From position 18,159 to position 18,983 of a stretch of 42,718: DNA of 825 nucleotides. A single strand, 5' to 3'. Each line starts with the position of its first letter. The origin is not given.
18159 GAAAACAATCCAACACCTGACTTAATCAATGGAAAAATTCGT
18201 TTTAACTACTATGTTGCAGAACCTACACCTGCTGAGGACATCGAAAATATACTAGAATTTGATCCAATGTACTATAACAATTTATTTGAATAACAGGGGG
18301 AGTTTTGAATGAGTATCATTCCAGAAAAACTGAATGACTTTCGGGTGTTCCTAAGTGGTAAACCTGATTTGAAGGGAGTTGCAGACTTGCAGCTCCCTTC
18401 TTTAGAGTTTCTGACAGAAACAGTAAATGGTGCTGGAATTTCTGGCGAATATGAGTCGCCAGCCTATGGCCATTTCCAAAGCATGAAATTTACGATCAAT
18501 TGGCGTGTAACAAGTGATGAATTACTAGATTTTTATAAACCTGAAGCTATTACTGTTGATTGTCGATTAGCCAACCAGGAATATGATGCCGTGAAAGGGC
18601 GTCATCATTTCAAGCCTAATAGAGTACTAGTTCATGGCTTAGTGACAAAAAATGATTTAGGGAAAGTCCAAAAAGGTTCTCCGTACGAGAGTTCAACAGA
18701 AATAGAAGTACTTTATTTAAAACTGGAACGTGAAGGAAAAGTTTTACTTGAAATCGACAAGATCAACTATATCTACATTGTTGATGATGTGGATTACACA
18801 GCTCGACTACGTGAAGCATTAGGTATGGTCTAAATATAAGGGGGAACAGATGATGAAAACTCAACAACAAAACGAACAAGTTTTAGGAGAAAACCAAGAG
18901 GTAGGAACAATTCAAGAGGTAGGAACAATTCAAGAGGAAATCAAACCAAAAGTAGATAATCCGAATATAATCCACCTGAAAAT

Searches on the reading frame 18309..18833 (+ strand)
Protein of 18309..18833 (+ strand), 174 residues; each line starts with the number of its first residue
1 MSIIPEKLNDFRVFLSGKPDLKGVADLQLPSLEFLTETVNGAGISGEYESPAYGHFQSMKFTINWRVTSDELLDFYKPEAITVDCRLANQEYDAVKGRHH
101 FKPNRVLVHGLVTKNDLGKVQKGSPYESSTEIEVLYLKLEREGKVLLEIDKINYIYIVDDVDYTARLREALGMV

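Call 71: find_encoding_contigs(protein=window:18309-18833:+, flank=2000, max_places=10)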
Protein window:18309-18833:+ (174 aa): 23 contigs read that carry it; 10 places shown.
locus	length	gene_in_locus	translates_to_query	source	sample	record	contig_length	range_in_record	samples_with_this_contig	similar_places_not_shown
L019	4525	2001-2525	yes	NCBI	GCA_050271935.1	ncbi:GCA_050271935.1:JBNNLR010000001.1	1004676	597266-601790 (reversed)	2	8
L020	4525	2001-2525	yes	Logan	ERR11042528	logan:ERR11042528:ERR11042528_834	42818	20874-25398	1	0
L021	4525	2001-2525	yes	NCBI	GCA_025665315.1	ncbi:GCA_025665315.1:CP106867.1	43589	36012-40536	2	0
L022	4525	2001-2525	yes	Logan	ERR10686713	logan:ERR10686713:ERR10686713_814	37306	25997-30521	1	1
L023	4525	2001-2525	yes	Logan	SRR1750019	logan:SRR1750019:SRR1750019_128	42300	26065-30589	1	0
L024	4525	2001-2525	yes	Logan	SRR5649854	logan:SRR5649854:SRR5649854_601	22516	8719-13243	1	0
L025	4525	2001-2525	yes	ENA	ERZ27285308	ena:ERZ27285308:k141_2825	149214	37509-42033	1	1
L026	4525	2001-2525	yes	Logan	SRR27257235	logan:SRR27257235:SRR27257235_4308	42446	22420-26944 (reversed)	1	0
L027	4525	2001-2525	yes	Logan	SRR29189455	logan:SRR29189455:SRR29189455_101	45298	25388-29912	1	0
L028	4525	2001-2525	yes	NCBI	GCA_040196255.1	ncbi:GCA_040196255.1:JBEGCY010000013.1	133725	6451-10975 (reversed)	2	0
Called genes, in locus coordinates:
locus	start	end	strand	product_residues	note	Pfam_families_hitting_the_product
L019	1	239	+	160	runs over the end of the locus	-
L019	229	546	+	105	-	-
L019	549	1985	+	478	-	-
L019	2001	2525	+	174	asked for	PF04985:Phage_tube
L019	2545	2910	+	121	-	-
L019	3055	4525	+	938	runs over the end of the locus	PF10145:PhageMin_Tail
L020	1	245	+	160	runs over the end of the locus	-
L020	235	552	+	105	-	-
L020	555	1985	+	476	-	-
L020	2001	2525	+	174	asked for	PF04985:Phage_tube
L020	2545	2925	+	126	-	-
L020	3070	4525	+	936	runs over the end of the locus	PF10145:PhageMin_Tail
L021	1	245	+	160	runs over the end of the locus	-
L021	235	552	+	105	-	-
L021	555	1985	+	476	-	-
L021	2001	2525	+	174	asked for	PF04985:Phage_tube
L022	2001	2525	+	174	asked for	PF04985:Phage_tube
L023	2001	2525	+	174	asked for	PF04985:Phage_tube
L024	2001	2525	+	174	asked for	PF04985:Phage_tube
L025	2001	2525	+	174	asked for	PF04985:Phage_tube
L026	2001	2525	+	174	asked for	PF04985:Phage_tube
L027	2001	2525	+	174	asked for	PF04985:Phage_tube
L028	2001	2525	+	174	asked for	PF04985:Phage_tube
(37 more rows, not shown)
